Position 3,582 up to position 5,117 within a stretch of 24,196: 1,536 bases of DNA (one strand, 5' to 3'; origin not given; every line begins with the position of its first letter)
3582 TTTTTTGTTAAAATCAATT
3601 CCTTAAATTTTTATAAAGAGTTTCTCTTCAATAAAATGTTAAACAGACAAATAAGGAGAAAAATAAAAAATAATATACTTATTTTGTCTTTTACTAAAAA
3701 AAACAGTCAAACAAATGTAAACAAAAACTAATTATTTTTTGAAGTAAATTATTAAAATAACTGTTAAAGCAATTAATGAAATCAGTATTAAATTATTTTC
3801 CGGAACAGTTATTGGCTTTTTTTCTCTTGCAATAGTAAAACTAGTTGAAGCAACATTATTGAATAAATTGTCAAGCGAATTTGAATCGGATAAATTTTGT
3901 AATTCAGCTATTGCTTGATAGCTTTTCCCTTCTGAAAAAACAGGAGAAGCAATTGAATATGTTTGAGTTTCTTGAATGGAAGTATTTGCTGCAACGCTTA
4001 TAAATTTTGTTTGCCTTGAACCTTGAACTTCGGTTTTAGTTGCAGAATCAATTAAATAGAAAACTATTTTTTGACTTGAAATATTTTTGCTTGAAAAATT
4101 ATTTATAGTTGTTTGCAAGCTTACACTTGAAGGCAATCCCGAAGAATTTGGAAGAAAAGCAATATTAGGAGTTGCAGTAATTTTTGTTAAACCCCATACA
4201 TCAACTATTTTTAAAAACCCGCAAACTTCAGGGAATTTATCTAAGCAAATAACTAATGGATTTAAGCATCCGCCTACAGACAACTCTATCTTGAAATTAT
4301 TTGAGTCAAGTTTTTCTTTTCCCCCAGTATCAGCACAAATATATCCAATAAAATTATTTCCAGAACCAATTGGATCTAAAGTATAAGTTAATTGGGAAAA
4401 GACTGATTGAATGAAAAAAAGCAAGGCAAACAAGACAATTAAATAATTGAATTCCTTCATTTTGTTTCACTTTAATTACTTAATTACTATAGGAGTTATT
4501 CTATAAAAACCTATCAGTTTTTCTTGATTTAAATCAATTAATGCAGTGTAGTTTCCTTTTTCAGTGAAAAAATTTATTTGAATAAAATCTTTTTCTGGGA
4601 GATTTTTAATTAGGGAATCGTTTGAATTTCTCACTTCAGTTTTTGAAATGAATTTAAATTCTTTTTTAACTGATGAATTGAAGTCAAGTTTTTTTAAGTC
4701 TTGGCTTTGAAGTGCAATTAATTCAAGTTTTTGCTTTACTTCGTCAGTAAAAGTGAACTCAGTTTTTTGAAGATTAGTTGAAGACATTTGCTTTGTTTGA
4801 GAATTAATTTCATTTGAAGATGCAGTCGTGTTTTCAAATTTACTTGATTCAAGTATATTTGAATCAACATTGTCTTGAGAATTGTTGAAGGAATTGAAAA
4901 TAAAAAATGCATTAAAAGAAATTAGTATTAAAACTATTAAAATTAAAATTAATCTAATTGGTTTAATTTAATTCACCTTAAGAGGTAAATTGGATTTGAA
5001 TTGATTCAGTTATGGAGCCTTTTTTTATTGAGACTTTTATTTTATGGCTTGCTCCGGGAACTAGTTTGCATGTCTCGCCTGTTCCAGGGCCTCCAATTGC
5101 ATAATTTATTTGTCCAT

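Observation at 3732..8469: Three-gene operon encoding only exported proteins: anchorless giant beta-helix protein plus two membrane-anchored partners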

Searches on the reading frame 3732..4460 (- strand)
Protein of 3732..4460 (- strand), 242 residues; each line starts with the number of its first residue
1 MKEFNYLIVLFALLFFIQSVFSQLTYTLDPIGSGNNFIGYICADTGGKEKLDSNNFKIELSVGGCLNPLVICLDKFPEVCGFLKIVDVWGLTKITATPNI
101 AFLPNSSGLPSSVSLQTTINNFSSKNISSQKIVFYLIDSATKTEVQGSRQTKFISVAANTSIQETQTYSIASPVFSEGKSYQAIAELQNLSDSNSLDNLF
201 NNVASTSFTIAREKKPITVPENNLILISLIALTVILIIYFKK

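Call 7: search_protein_families(library=pfam, proteins=[window:3732-4460:-], max_evalue=1)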
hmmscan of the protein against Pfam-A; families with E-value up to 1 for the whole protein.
window:3732-4460:- (242 aa): 0 families

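Call 13: list_cluster_members(proteins=[P0001, window:3732-4460:-, window:4476-4787:-, window:4476-4967:-])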
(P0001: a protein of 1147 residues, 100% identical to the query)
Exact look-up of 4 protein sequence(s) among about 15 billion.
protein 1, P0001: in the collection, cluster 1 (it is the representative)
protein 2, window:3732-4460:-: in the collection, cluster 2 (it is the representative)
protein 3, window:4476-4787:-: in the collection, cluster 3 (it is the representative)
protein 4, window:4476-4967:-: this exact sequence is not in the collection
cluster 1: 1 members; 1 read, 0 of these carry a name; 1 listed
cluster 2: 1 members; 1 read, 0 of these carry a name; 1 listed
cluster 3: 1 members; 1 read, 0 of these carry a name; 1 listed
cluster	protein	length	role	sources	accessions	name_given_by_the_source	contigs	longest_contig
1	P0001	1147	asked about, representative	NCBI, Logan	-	-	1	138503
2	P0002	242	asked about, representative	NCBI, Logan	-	-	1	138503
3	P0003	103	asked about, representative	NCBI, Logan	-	-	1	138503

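Call 15: find_homologous_proteins(query=window:3732-4460:-, max_evalue=0.1)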
Query window:3732-4460:- (242 aa): 1 proteins with E <= 0.1 among 560 candidates.
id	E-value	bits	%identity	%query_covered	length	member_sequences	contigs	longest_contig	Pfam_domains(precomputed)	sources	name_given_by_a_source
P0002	1.8e-149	513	100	100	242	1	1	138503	-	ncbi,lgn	-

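Call 23: search_protein_families(library=ncbifam, proteins=[window:3732-4460:-], max_evalue=0.1)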
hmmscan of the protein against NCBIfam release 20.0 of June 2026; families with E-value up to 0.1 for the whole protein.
window:3732-4460:- (242 aa): 0 families

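Call 25: predict_structure(protein=window:3732-4460:-)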
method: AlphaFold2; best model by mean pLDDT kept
length: 242 residues; sequences in the alignment: 1
mean_pLDDT: 42.5   pTM: 0.28
mean pLDDT of the five models: 42.5, 40.0, 39.3, 36.3, 33.8
residues with pLDDT >= 90: 0; 70-90: 27; 50-70: 17; < 50: 198
segments of 3 or more residues with pLDDT < 50: 20-121, 123-133, 136-146, 152-223
pLDDT, mean of each block of 10 residues (from residue 1): 74 68 31 28 26 32 33 36 37 41 42 46 44 48 48 46 46 35 25 31 27 30 62 79 62
secondary structure, 60 per line:
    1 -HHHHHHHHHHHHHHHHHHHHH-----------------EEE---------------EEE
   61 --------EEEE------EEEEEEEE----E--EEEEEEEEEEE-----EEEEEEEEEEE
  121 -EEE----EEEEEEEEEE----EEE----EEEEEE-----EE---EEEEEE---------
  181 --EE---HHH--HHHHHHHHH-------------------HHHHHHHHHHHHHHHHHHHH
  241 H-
elements in order: H2-22 E40-42 E58-60 E69-72 E79-86 E94-104 E110-120 E122-124 E129-138 E143-145 E150-155 E166-171 H193-201 H221-241

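Call 54: search_solved_structures(query=A3, max_evalue=10)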
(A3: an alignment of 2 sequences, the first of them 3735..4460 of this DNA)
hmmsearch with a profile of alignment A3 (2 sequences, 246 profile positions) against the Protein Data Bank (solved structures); distinct sequences matched with E-value up to 10: 3.
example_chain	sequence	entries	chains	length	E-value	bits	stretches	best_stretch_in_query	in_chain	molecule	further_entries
4zoa_A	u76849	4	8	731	1.5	11.5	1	104-180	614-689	Lin1840 protein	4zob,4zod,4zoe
4zo6_A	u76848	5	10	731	1.5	11.5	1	104-180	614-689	Lin1840 protein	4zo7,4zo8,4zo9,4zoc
1eep_A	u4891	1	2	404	2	11.1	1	91-183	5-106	INOSINE 5'-MONOPHOSPHATE DEHYDROGENASE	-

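Call 57: find_homologous_proteins(query=A3, max_evalue=0.1)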
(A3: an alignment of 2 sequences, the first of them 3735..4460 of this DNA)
Query A3 (2 sequences) (242 aa, profile of the alignment): 3 proteins with E <= 0.1 among 6935 candidates.
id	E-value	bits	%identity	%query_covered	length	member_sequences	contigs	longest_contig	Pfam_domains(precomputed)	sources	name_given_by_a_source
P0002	1.7e-128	445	100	100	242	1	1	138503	-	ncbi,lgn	-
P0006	4.3e-112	392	26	85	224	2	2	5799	-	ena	-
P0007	1.2e-76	276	29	92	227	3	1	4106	-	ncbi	-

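Call 58: find_encoding_contigs(protein=P0007, flank=10000)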
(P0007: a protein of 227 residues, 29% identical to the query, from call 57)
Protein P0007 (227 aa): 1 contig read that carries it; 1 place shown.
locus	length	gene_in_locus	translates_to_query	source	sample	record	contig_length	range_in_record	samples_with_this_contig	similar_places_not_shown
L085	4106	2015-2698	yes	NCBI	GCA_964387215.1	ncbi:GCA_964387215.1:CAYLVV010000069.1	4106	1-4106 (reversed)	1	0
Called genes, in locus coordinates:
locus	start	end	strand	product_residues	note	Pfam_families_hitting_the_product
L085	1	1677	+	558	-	?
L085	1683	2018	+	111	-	-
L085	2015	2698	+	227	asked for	-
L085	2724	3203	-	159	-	PF04969:CS (weak)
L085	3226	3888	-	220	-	PF01351:RNase_HII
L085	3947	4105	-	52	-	?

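Call 59: find_encoding_contigs(protein=P0006, flank=10000)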
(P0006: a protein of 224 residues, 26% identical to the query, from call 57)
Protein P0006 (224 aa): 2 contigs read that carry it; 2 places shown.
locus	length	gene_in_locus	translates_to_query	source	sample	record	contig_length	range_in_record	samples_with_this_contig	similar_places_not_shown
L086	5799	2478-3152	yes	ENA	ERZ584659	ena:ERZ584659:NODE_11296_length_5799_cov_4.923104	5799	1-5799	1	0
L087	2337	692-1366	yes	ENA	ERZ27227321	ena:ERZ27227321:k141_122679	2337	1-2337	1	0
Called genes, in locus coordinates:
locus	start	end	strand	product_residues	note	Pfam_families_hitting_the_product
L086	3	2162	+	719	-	?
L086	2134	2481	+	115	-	-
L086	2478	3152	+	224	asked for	-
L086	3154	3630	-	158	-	PF00011:HSP20 (faint)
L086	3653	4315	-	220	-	PF01351:RNase_HII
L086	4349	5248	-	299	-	PF08271:Zn_Ribbon_TF, PF00382:TFIIB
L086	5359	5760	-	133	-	PF01201:Ribosomal_S8e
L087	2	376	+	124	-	?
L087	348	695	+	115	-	-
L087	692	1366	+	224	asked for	-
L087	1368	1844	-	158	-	PF00011:HSP20 (faint)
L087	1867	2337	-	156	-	?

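Call 72: search_protein_families(library=pfam, proteins=[L085:1683-2018:+, L085:2015-2698:+, L086:3-2162:+, L085:1-1677:+], max_evalue=1)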
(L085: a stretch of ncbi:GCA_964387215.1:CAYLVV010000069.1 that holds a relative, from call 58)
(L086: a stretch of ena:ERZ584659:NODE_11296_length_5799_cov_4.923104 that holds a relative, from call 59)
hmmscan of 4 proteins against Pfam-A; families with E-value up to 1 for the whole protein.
L085:1683-2018:+ (111 aa): 2 families
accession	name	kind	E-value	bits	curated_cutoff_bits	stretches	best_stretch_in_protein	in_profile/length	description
PF21766.3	Dit_C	-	0.027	14.6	27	1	57-96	60-99/165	Dit, C-terminal domain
PF25667.1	ASFV_P17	-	0.078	13.5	27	1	6-30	43-67/117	African swine fever virus minor capsid protein p17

L085:2015-2698:+ (227 aa): 1 family
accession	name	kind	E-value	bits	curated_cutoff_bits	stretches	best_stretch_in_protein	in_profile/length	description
PF21577.3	PG_0320-like_C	-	0.049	14.2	27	1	84-141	46-103/106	PG_0320-like, C-terminal domain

L086:3-2162:+ (719 aa): 1 family
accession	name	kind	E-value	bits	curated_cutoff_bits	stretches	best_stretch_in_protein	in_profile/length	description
PF23763.2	Beta-barrel_GLAA-B_I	-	0.15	12.8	28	0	11-43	2-36/95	GLAA-B beta-barrel domain I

L085:1-1677:+ (558 aa): 3 families
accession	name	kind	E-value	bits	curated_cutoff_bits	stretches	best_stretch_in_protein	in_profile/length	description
PF20347.3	DUF6642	-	0.015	15.4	27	0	122-168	52-98/182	Family of unknown function (DUF6642)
PF07659.16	DUF1599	-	0.099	13.4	25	1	205-227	37-59/61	Nucleotide modification associated domain 1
PF03107.22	C1_2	-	0.3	11.9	26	0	177-198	14-36/48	C1 domain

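Call 74: search_protein_families(library=phrogs, proteins=[window:3732-4460:-, L086:3-2162:+, L085:1683-2018:+, L085:2015-2698:+], max_evalue=0.01)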
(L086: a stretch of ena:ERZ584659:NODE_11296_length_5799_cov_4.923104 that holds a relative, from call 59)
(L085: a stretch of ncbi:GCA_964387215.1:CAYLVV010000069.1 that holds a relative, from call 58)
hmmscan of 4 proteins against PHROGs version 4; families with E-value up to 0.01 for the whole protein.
window:3732-4460:- (242 aa): 0 families

L086:3-2162:+ (719 aa): 1 family
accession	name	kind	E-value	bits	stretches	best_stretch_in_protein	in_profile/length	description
phrog_1485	-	unknown function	0.0095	16.4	0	347-393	59-104/238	-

L085:1683-2018:+ (111 aa): 0 families

L085:2015-2698:+ (227 aa): 0 families

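Call 83: find_related_loci(query=A3, collection=viral_contigs, flank=5000)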
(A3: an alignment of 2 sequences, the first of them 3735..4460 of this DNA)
Query A3 (242 aa) in viral_contigs; peptide patterns used: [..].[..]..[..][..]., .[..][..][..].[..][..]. (x = any residue, [..] = any of these).
43 stretches matched a pattern, but none encodes a relative of the query by tblastn (E <= 1e-3).

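Call 90: search_protein_families(library=pfam, proteins=[L085:2276-2614:+, L086:2733-3068:+, L086:1881-2159:+, L085:1800-2015:+], max_evalue=10)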
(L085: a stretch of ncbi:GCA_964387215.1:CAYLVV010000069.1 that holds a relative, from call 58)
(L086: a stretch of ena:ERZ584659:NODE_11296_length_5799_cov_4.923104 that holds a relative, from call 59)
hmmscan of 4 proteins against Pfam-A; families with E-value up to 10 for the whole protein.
L085:2276-2614:+ (113 aa): 2 families
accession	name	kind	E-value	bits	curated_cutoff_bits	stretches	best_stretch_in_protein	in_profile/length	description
PF17786.7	Mannosidase_ig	-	0.0056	17.6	23.4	1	16-91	3-72/91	Mannosidase Ig/CBM-like domain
PF21316.3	TPPII_GBD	-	0.098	13.3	27.3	1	4-71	10-76/91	TPPII, galactose-binding domain-like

L086:2733-3068:+ (112 aa): 0 families

L086:1881-2159:+ (93 aa): 0 families

L085:1800-2015:+ (72 aa): 2 families
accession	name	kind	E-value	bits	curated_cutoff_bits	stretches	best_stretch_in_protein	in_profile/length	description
PF21766.3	Dit_C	-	0.013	15.7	27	1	18-57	60-99/165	Dit, C-terminal domain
PF06360.16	E_raikovi_mat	-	0.23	12.4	25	1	40-54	17-33/36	Euplotes raikovi mating pheromone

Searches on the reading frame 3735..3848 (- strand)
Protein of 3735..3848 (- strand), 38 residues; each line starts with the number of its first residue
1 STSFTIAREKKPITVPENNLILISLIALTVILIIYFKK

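Call 43: search_protein_families(library=ncbifam, proteins=[window:3735-3848:-], max_evalue=10)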
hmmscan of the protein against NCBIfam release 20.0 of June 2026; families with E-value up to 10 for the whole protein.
seq(38 aa): 2 families
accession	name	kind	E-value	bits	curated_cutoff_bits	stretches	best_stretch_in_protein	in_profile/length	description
TIGR03024.1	arch_PEF_CTERM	domain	0.028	14.7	23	1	15-38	1-24/25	PEF-CTERM sorting domain-containing protein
NF033507.3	Loki-CTERM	subfamily_domain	2.2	8.7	19.9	1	21-38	8-25/27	Loki-CTERM sorting domain-containing protein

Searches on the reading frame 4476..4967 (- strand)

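Call 7: search_protein_families(library=pfam, proteins=[window:4476-4967:-], max_evalue=1)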
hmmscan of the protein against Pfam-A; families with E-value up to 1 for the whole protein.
window:4476-4967:- (163 aa): 5 families
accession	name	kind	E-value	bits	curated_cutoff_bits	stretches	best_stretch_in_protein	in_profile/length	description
PF13624.11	SurA_N_3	-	0.021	15.1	27.2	1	6-100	13-110/162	SurA-like N-terminal domain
PF13956.11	Ibs_toxin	-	0.035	14.5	27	1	5-20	3-18/19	Toxin Ibs, type I toxin-antitoxin system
PF06237.18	SLC52_ribofla_tr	-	0.055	12.9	27.9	1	7-70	196-260/429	Solute carrier family 52, riboflavin transporter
PF16277.11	DUF4926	-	0.071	13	29.1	1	127-152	31-56/57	Domain of unknown function (DUF4926)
PF11337.13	DUF3139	-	0.14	13.2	27.3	1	4-77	4-77/83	Protein of unknown function (DUF3139)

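Call 23: search_protein_families(library=ncbifam, proteins=[window:4476-4967:-], max_evalue=0.1)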
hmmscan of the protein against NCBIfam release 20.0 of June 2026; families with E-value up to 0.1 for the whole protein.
window:4476-4967:- (163 aa): 2 families
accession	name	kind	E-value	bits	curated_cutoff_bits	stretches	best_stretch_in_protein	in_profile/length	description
NF038218.1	IcmG_DotF_IVB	equivalog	0.0029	17.3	200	1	6-93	50-138/266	type IVB secretion system protein IcmG/DotF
NF042931.1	SAG1386_EF1546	equivalog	0.031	14.4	80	1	7-69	33-97/158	SAG1386/EF1546 family surface-associated protein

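Call 74: search_protein_families(library=phrogs, proteins=[window:4476-4967:-], max_evalue=0.01)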
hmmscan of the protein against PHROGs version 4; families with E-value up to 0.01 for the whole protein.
window:4476-4967:- (163 aa): 0 families

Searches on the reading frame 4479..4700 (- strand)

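Call 90: search_protein_families(library=pfam, proteins=[window:4479-4700:-], max_evalue=10)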
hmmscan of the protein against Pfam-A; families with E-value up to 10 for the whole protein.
window:4479-4700:- (74 aa): 1 family
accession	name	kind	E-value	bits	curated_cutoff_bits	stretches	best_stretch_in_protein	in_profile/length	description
PF16277.11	DUF4926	-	0.083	12.8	29.1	1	37-63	30-56/57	Domain of unknown function (DUF4926)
